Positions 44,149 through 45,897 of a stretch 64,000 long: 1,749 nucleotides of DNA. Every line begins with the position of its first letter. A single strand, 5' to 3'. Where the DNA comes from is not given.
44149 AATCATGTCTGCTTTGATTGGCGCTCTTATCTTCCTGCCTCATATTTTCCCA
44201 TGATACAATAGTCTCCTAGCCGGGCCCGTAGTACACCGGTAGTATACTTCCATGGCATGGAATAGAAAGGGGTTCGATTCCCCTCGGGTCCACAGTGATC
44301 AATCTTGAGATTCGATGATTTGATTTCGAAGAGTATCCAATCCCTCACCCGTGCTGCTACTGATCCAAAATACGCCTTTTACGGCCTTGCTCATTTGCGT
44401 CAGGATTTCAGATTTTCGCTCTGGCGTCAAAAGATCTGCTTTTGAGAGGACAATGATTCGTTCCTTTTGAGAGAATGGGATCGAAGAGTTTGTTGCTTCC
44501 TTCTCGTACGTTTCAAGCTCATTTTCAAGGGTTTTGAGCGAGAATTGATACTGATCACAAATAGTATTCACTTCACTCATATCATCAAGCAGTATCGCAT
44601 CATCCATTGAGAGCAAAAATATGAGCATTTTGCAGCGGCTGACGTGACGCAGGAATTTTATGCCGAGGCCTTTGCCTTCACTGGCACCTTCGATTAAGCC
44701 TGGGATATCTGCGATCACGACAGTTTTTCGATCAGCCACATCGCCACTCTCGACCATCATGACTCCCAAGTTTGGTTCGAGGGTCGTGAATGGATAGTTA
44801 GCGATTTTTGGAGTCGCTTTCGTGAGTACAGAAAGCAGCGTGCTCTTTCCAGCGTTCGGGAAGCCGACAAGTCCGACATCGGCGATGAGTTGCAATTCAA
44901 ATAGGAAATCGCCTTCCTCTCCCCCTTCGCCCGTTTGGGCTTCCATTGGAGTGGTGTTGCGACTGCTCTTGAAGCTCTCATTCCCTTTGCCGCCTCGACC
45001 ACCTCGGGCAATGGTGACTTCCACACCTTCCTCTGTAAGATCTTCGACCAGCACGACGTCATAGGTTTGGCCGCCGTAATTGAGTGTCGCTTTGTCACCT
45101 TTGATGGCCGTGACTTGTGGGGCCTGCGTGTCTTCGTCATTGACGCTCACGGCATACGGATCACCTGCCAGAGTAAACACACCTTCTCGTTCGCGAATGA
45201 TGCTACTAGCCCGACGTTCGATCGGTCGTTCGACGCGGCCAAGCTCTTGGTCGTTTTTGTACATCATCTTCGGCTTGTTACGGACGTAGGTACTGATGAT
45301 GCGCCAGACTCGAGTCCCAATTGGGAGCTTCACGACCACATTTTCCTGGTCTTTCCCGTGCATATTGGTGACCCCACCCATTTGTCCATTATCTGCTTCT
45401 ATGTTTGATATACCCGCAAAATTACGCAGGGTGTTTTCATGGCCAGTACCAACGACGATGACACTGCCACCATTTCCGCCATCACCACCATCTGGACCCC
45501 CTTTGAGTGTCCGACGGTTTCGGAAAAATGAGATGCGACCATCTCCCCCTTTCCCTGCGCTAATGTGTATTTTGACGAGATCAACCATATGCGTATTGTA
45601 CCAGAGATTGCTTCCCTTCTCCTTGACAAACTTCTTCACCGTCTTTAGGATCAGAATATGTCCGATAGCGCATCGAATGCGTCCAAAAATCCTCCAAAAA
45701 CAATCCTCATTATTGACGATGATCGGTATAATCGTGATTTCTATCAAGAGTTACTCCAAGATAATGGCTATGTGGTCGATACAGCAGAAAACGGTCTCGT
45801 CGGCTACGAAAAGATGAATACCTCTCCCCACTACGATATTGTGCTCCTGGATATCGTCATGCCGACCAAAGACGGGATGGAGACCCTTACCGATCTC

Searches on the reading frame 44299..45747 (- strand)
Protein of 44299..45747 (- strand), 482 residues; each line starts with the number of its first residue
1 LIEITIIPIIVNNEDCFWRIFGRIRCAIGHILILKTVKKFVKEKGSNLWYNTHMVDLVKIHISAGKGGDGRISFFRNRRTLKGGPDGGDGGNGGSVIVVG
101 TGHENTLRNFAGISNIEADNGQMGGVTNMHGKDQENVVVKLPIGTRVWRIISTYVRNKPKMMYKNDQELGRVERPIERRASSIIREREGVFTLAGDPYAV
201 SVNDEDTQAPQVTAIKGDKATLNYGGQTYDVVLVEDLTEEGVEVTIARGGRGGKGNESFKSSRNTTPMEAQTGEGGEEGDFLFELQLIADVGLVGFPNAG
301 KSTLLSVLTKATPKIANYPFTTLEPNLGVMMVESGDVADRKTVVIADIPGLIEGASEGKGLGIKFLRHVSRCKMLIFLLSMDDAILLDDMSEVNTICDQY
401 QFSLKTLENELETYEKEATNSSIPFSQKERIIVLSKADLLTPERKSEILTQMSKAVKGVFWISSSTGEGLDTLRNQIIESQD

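Call 65: search_protein_families(library=pfam, proteins=[window:44299-45747:-], max_evalue=0.0001)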
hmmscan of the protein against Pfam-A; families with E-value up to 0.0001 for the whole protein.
window:44299-45747:- (482 aa): 3 families
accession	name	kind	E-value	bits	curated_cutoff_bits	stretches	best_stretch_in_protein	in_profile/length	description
PF01018.28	GTP1_OBG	-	5.3e-40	137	27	2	55-149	1-95/155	GTP1/OBG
PF01926.29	MMR_HSR1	-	4.4e-21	75.5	21.9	1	290-393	1-86/113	50S ribosome-binding GTPase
PF02421.24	FeoB_N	-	7.2e-09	35.8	27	1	291-351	3-57/156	Ferrous iron transport protein B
